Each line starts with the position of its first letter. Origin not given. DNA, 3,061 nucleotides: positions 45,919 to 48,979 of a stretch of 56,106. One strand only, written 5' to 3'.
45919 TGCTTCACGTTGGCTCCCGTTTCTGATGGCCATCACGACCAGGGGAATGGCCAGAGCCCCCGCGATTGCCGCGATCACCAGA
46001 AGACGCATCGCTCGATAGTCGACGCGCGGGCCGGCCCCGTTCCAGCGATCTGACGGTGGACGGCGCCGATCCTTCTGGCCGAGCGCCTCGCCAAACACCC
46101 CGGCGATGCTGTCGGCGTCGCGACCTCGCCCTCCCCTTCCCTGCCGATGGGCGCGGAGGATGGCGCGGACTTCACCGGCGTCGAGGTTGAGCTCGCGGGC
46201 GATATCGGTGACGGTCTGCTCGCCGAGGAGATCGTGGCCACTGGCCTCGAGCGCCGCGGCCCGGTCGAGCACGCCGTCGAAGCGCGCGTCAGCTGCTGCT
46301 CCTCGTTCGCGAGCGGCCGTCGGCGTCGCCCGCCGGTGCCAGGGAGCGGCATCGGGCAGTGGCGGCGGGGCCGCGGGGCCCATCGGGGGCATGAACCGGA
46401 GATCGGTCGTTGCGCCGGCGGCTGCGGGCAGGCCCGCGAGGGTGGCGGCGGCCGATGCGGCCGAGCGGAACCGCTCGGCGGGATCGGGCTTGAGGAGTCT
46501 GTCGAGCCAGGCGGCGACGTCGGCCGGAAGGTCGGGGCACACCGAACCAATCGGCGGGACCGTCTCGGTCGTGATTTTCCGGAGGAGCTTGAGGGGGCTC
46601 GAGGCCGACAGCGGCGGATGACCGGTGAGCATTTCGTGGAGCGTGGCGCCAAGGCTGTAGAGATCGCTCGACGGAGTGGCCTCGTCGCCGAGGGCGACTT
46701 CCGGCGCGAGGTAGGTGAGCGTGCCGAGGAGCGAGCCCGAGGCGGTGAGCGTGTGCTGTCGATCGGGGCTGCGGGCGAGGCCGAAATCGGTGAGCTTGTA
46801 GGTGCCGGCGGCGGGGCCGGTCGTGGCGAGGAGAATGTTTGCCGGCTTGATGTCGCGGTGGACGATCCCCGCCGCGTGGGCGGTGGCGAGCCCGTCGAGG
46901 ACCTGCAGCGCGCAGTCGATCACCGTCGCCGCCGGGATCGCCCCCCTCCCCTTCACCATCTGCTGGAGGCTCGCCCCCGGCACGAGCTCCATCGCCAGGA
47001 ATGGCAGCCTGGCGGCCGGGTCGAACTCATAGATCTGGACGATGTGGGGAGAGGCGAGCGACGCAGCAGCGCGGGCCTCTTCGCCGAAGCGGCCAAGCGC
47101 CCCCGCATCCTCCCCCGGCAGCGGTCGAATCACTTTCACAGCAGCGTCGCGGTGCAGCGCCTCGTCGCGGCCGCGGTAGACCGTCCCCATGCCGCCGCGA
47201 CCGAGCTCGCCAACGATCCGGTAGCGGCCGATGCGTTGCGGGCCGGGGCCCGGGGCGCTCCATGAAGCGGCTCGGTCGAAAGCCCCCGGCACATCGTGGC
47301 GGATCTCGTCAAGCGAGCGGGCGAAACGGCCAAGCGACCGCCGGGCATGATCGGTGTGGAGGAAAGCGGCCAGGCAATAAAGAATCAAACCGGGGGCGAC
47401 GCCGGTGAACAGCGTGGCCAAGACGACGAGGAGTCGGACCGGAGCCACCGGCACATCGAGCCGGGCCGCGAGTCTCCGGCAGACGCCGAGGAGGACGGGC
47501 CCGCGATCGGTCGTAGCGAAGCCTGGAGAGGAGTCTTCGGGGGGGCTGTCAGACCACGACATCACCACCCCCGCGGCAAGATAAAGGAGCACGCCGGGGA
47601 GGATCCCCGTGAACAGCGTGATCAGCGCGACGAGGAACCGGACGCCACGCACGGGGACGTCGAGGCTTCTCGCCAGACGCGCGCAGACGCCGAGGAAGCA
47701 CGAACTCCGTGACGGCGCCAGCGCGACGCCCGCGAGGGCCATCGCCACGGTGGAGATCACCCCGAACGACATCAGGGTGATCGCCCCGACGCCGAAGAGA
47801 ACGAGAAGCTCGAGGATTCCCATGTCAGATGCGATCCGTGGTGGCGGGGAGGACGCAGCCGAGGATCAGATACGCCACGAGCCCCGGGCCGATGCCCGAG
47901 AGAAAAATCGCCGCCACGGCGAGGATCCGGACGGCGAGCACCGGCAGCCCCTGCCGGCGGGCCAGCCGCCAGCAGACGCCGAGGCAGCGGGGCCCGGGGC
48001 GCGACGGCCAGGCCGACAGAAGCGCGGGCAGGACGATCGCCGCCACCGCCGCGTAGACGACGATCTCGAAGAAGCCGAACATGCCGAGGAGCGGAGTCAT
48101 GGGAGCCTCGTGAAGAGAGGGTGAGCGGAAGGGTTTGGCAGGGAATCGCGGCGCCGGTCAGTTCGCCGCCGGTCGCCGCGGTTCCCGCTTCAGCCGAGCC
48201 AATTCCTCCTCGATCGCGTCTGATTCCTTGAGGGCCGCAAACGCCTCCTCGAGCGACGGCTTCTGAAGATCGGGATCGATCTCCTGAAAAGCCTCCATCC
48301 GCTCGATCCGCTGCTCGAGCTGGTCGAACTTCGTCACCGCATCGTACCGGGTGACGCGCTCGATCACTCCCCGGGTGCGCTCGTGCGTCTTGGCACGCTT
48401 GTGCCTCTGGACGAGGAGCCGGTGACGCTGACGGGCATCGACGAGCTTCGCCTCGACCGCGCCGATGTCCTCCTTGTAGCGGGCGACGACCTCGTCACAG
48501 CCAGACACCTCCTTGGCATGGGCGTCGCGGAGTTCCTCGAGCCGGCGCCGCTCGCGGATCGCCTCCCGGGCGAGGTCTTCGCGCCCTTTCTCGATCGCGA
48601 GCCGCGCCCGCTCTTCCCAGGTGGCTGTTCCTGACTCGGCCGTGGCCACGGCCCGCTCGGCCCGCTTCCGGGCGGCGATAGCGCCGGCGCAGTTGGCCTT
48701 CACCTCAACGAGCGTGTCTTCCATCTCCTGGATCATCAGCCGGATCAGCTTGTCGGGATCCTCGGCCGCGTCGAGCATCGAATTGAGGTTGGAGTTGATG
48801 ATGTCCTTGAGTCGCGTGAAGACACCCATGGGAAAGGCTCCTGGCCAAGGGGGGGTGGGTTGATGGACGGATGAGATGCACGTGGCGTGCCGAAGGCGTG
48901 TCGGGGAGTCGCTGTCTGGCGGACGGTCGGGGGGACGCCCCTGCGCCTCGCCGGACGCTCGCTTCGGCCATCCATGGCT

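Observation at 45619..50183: Phage-shock (Psp) operon wired to a PspC-fused Ser/Thr kinase: candidate new envelope-stress signalling system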

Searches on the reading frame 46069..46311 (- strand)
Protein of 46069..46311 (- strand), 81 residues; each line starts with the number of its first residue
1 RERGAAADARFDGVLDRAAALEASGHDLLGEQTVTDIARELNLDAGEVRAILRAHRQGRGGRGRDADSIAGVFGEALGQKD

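Call 83: search_solved_structures(query=A3, max_evalue=10, show_alignments=2)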
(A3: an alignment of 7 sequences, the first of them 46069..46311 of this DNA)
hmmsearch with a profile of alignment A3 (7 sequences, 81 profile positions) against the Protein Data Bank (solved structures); distinct sequences matched with E-value up to 10: 12.
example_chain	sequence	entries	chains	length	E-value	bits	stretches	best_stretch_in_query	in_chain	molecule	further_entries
2da4_A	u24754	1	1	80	0.12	15.5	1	32-59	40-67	Hypothetical protein DKFZp686K21156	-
1fse_A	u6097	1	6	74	0.21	14.7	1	28-67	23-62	GERE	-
8q4d_A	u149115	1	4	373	0.24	14.5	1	33-53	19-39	Putative transposase for insertion sequence element IS5376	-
3g67_A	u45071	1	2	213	0.24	14.5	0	46-75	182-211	Methyl-accepting chemotaxis protein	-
8b4h_A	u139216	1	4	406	0.26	14.4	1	33-53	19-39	Putative transposase for insertion sequence element IS5376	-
3g6b_A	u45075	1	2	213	0.29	14.2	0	46-75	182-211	Methyl-accepting chemotaxis protein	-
7bqb_A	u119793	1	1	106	0.32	14.1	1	32-61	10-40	NF6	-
3d1n_I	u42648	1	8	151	0.61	13.2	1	32-59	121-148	POU domain, class 6, transcription factor 1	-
6cg8_A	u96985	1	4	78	0.63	13.1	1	6-79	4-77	UPF0335 protein B7Z12_12435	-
1sfx_A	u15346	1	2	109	0.69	13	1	33-53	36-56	Conserved hypothetical protein AF2008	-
1lq1_A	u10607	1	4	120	1.5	11.9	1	35-76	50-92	Stage 0 sporulation protein A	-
8eov_A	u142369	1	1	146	7.4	9.7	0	39-54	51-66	C2HR1_4r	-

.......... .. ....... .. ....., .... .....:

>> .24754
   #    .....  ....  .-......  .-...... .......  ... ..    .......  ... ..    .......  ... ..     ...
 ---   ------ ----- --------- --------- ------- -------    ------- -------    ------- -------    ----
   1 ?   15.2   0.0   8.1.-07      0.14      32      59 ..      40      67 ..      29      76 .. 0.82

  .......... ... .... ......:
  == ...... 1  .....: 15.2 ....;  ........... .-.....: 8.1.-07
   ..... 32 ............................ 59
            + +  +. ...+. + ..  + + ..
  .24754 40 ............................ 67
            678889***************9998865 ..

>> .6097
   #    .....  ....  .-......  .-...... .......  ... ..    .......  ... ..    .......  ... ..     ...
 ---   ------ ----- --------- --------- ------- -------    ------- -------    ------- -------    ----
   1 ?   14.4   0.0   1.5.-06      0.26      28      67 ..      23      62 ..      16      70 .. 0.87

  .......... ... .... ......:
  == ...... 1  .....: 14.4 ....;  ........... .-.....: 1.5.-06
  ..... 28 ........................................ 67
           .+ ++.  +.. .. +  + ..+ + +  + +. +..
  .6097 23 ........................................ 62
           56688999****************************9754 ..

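Call 88: predict_structure(alignment_id=A3)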
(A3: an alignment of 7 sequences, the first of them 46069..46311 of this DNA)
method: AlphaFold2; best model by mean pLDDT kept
length: 81 residues; sequences in the alignment: 7
mean_pLDDT: 77.1   pTM: 0.66
mean pLDDT of the five models: 77.1, 71.2, 70.2, 70.1, 67.0
residues with pLDDT >= 90: 6; 70-90: 54; 50-70: 16; < 50: 5
segments of 3 or more residues with pLDDT < 50: none
pLDDT, mean of each block of 10 residues (from residue 1): 62 86 86 90 88 75 63 70 38
secondary structure, 60 per line:
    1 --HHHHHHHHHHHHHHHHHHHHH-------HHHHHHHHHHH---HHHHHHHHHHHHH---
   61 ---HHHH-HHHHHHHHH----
elements in order: H3-23 H31-41 H45-57 H64-67 H69-77

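Call 90: fold_search(model_id=the predicted structure, library=pdb)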
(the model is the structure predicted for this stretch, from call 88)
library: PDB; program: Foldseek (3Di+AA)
matches with E <= 10: 67; with E <= 0.001: 0
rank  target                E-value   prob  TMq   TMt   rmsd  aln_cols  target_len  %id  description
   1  2dt5_B                1.4e+00  0.23  0.33  0.17   7.9        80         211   20  Crystal Structure of TTHA1657 (AT-rich DNA-binding protein) from Thermus thermophilus HB8 (released 2007-01-02)
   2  2vt3_B                1.7e+00  0.25  0.36  0.18   8.4        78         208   17  Structure and functional properties of the Bacillus subtilis transcriptional repressor Rex (released 2008-09-09)
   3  3ikv_B                2.2e+00  0.21  0.34  0.16   8.3        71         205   21  Crystal structure of a Rex-family repressor R90D mutant from Thermus aquaticus (released 2010-06-09)
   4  3k2a_A                2.3e+00  0.38  0.42  0.55   3.6        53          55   13  Crystal structure of the homeobox domain of human homeobox protein Meis2 (released 2010-10-13)
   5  1k78_A                2.8e+00  0.20  0.35  0.24   8.9        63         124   24  Pax5(1-149)+Ets-1(331-440)+DNA (released 2002-01-04)
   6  2dt5_A                3.5e+00  0.13  0.34  0.17   7.8        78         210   20  Crystal Structure of TTHA1657 (AT-rich DNA-binding protein) from Thermus thermophilus HB8 (released 2007-01-02)
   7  4za6_A                3.5e+00  0.09  0.32  0.16  11.8        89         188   18  Structure of the R. erythropolis transcriptional repressor QsdR from TetR family (released 2015-10-21)
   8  4fcy_B                3.7e+00  0.23  0.42  0.10   4.4        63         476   11  Crystal structure of the bacteriophage Mu transpososome (released 2012-11-07)
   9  7bhy_A                3.7e+00  0.21  0.34  0.45   4.9        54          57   20  DNA-binding domain of DeoR in complex with the DNA operator (released 2021-11-10)
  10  4hhy_C                3.9e+00  0.08  0.31  0.09  13.7        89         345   10  Crystal structure of PARP catalytic domain in complex with novel inhibitors (released 2013-03-27)
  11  3keo_B                4.1e+00  0.12  0.35  0.18   8.0        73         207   23  Crystal Structure of a Rex-family transcriptional regulatory protein from Streptococcus agalactiae complexed with NAD+ (released 2010-11-10)
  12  4fcy_A                4.3e+00  0.20  0.42  0.10   4.4        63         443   11  Crystal structure of the bacteriophage Mu transpososome (released 2012-11-07)
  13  9deh_A                4.6e+00  0.21  0.39  0.22   3.6        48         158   21  The designed serine hydrolase known as win31 (released 2025-02-19)
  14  3k2a_B                4.6e+00  0.20  0.40  0.53   3.7        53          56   17  Crystal structure of the homeobox domain of human homeobox protein Meis2 (released 2010-10-13)
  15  3bh1_A                4.6e+00  0.14  0.33  0.08   6.1        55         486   14  Crystal structure of protein DIP2346 from Corynebacterium diphtheriae (released 2007-12-11)
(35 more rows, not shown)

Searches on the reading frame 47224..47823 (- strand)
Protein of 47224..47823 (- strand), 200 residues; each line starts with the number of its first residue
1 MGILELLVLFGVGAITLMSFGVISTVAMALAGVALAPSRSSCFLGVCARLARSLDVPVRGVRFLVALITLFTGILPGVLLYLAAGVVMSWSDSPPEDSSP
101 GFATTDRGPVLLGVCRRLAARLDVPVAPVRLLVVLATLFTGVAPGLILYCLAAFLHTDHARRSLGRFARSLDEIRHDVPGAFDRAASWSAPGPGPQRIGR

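Call 23: search_protein_representatives(protein=window:47224-47823:-)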
Query: 200 residues. Proteins with E-value up to 0.001 (for the whole library): 67; up to 1e-10: 8; up to 1e-30: 4. The best 67 are listed.
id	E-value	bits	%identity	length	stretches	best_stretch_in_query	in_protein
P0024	7.2e-66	238.3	87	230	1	7-147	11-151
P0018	3.5e-60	219.7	60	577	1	1-200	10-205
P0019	5.4e-60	219.1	60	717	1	1-200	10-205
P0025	2.4e-32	128.9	97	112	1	1-72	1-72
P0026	4.7e-29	118.1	92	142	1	58-122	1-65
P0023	2.7e-20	89.6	49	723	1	38-155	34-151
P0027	6.2e-20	88.4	45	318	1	6-155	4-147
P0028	6.7e-11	58.9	33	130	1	40-155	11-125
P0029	8.0e-10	55.4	40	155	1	5-128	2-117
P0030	8.4e-10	55.3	36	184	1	38-160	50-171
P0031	1.1e-09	54.9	25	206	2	40-155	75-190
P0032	2.1e-09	54.0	55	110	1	4-85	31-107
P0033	4.1e-08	49.8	29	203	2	34-155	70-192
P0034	7.9e-08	48.9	30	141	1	39-154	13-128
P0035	1.2e-07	48.3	40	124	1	35-126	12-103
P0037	1.2e-06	45.0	41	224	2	37-151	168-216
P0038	3.3e-06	43.6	41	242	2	92-155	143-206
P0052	5.1e-05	39.7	51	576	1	106-154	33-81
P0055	7.7e-05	39.1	51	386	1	106-154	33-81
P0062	1.4e-04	38.3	60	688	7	182-196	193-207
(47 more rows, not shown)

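Call 25: search_protein_families(library=pfam, proteins=[P0027, P0052, P0055, P0062, P0037, P0038, P0031], max_evalue=0.001)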
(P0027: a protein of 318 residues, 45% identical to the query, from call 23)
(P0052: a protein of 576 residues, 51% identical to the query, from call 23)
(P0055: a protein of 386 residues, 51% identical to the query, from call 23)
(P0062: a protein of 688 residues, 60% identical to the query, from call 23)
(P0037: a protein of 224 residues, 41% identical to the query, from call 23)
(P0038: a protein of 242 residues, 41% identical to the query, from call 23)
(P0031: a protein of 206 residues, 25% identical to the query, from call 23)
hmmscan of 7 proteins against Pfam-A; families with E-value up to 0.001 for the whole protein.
P0027 (318 aa): 3 families
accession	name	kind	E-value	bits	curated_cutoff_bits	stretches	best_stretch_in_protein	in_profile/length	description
PF00069.31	Pkinase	-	3e-15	56.8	31.7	1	190-311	1-123/263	Protein kinase domain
PF04024.17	PspC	-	7.7e-12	45.3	25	1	41-87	11-55/58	PspC domain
PF07714.23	PK_Tyr_Ser-Thr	-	1.6e-09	37.9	23.1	1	195-311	6-127/258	Protein tyrosine and serine/threonine kinase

P0052 (576 aa): 4 families
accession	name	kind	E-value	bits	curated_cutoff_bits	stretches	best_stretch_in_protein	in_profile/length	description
PF00069.31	Pkinase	-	1e-49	169.8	31.7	1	120-372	1-253/263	Protein kinase domain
PF07714.23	PK_Tyr_Ser-Thr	-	1.5e-34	119.9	23.1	1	123-370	4-248/258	Protein tyrosine and serine/threonine kinase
PF03109.22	ABC1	-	2.9e-09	36.9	22.9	1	163-286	114-231/244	ABC1 atypical kinase-like domain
PF04024.17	PspC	-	1.5e-08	34.7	25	1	37-84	11-56/58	PspC domain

P0055 (386 aa): 5 families
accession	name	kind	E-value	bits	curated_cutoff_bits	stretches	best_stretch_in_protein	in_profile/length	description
PF00069.31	Pkinase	-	5.2e-48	164.2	31.7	1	120-372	1-253/263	Protein kinase domain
PF07714.23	PK_Tyr_Ser-Thr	-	1.6e-34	119.8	23.1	1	123-370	4-248/258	Protein tyrosine and serine/threonine kinase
PF03109.22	ABC1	-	1.8e-09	37.5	22.9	1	163-286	114-231/244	ABC1 atypical kinase-like domain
PF04024.17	PspC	-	8.8e-09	35.5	25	1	37-84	11-56/58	PspC domain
PF01636.29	APH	-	0.00042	20.6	23.2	0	161-241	32-110/239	Phosphotransferase enzyme family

P0062 (688 aa): 0 families

P0037 (224 aa): 1 family
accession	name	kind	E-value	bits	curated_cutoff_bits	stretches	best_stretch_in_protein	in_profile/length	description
PF04024.17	PspC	-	6e-39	132.1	25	2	166-223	3-58/58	PspC domain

P0038 (242 aa): 1 family
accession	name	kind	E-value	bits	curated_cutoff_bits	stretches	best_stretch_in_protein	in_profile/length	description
PF04024.17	PspC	-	4.1e-43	145.4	25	2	8-64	1-57/58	PspC domain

P0031 (206 aa): 1 family
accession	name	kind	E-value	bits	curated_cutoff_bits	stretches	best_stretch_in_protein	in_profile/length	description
PF04024.17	PspC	-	5.8e-54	180.2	25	3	2-59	1-57/58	PspC domain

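Call 30: find_encoding_contigs(protein=P0052, flank=8000, max_places=4)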
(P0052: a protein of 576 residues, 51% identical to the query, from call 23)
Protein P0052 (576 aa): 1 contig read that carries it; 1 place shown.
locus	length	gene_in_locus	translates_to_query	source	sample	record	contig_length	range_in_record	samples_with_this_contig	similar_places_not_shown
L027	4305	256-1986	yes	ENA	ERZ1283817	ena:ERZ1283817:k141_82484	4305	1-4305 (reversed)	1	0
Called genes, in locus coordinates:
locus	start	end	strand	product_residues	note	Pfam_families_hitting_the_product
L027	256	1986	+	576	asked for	PF04024:PspC, PF00069:Pkinase, PF07714:PK_Tyr_Ser-Thr, PF03109:ABC1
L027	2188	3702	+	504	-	PF00884:Sulfatase, PF01663:Phosphodiest (faint), PF16347:SGSH_C, PF14707:Sulfatase_C (weak)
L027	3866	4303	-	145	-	?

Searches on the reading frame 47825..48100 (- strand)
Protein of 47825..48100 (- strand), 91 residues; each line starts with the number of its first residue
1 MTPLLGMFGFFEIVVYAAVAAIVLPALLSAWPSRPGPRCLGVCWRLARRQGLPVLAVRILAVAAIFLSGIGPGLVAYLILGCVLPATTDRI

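Call 3: search_protein_families(library=pfam, proteins=[window:47825-48100:-], max_evalue=0.01)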
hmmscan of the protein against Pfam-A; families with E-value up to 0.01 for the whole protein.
window:47825-48100:- (91 aa): 1 family
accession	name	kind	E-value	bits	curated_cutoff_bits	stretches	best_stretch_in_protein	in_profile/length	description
PF04024.17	PspC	-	2.1e-07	31.1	25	1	40-86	13-57/58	PspC domain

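Call 4: search_protein_families(library=ncbifam, proteins=[window:47825-48100:-], max_evalue=0.01)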
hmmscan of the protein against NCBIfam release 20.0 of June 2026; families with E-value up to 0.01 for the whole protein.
window:47825-48100:- (91 aa): 2 families
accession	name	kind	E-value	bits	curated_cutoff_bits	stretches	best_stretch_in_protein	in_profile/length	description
TIGR02978.1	phageshock_pspC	equivalog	2.7e-07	30.5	104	1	40-86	14-60/121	envelope stress response membrane protein PspC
NF007973.0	PRK10697.1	equivalog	9.4e-06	25.5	136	1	40-88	20-68/119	envelope stress response membrane protein PspC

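Call 92: search_protein_families(library=padloc, proteins=[window:47825-48100:-], max_evalue=0.001)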
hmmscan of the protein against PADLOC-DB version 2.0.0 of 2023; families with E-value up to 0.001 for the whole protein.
window:47825-48100:- (91 aa): 0 families

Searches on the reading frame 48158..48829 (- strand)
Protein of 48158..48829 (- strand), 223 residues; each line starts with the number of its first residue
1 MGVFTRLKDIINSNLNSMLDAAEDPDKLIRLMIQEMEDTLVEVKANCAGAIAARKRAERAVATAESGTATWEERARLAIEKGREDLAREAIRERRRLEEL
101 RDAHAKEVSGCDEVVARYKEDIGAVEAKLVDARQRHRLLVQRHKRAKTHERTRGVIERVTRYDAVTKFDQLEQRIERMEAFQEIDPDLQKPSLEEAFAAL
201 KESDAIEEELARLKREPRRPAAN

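Call 3: search_protein_families(library=pfam, proteins=[window:48158-48829:-], max_evalue=0.01)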
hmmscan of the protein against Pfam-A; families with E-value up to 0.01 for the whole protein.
window:48158-48829:- (223 aa): 1 family
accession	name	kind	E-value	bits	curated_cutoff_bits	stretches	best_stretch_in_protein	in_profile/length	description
PF04012.17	PspA_IM30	-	3.2e-40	138.5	33.9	1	2-216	1-217/220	PspA/IM30 family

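Call 4: search_protein_families(library=ncbifam, proteins=[window:48158-48829:-], max_evalue=0.01)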
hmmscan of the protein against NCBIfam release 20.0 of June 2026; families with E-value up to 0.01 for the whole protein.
window:48158-48829:- (223 aa): 3 families
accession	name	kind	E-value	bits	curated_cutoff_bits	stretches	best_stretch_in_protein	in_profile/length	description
TIGR02977.1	phageshock_pspA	equivalog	2.3e-70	236.7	242.95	1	1-216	1-216/219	phage shock protein PspA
NF007974.0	PRK10698.1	equivalog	1.7e-54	184.9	336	1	1-215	1-215/222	phage shock protein PspA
NF045984.1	StressProtLiaH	equivalog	2.2e-18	66.8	380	1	3-216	2-214/225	stress responsive protein LiaH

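Call 65: find_related_loci(query=window:48158-48829:-, collection=genome_contigs, flank=6000)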
Query window:48158-48829:- (223 aa) in genome_contigs; peptide patterns used: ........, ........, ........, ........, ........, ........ (x = any residue, [..] = any of these).
600 stretches matched a pattern (row limit reached: there are more); 528 encode a relative of the query (tblastn E <= 1e-3); the best 80 are kept; 80 distinct loci.
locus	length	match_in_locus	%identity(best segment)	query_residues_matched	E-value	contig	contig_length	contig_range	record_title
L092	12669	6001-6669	95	1-223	1e-136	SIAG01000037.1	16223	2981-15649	MAG: Planctomycetaceae bacterium isolate Baikal-deep-G168 BACOMB-C17225, whole genome shotgun sequence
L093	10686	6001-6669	93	1-223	9e-123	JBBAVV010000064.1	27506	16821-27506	MAG: Pirellulales bacterium isolate EUL_332 ctg64-EUL_332, whole genome shotgun sequence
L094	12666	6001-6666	87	1-222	2e-113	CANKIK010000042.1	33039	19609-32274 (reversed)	MAG: Planctomycetaceae bacterium isolate RH-9nov16-155 genome assembly, contig: RH-9nov16-C2181, whole genome shotgun se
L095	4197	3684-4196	97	1-171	2e-107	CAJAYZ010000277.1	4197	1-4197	MAG: uncultured Planctomycetaceae bacterium isolate Loc080925-6m_bin-0950 genome assembly, contig: bin-0950:277/963, who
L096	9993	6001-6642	62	1-214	6e-77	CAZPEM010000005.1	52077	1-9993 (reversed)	MAG TPA_asm: uncultured Chitinophagaceae bacterium isolate SRP124364_co1_136 genome assembly, contig: NODE_349_length_52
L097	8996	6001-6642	62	1-214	8e-77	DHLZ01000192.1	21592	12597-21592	MAG TPA_asm: Planctomycetaceae bacterium UBA4655 UBA4655_contig_2821, whole genome shotgun sequence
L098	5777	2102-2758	61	1-219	3e-73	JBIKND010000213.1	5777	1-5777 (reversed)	MAG: Pirellulales bacterium isolate ME2014-09-21_3300035681_group5_bin192 Rohwer_bin1714_scaffold_16301_c1, whole genome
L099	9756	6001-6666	53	1-222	5e-68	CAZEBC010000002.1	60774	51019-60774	MAG TPA_asm: uncultured bacterium isolate binchicken_co107_64 genome assembly, contig: NODE_1225_length_60774_cov_11.403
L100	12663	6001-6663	53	1-221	9e-66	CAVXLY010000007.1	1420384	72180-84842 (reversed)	MAG: uncultured Verrucomicrobiae bacterium isolate MFD02581.bin.2.55 genome assembly, contig: contig_6469, whole genome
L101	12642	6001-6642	52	1-214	3e-65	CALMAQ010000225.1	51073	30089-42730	MAG TPA_asm: uncultured Verrucomicrobia bacterium isolate SRR13685169_bin.9_CONCOCT_v1.1_MAG genome assembly, contig: NO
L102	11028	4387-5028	52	1-214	4e-65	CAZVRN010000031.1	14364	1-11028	MAG TPA_asm: uncultured Thermodesulfobacteriota bacterium isolate binchicken_co19_575 genome assembly, contig: NODE_6974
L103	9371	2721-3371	52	1-216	9e-65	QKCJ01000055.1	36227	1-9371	MAG: bacterium isolate SZUA-421 scaffold_2198, whole genome shotgun sequence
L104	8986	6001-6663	51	1-221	7e-65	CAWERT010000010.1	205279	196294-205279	MAG: uncultured Verrucomicrobiae bacterium isolate MFD02134.bin.2.175 genome assembly, contig: contig_59439, whole genom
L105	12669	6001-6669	49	1-223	1e-64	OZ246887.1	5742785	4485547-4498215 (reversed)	MAG: Candidatus Binatia bacterium isolate b8ec8574-1247-4dd4-b016-8701380be1a0 genome assembly, chromosome: 1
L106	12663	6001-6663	51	1-221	3e-64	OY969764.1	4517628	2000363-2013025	MAG: uncultured bacterium isolate MFD01213.bin.c.2 genome assembly, chromosome: 1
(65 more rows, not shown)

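Call 92: search_protein_families(library=padloc, proteins=[window:48158-48829:-], max_evalue=0.001)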
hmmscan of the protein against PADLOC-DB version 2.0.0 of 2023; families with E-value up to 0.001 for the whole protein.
window:48158-48829:- (223 aa): 0 families
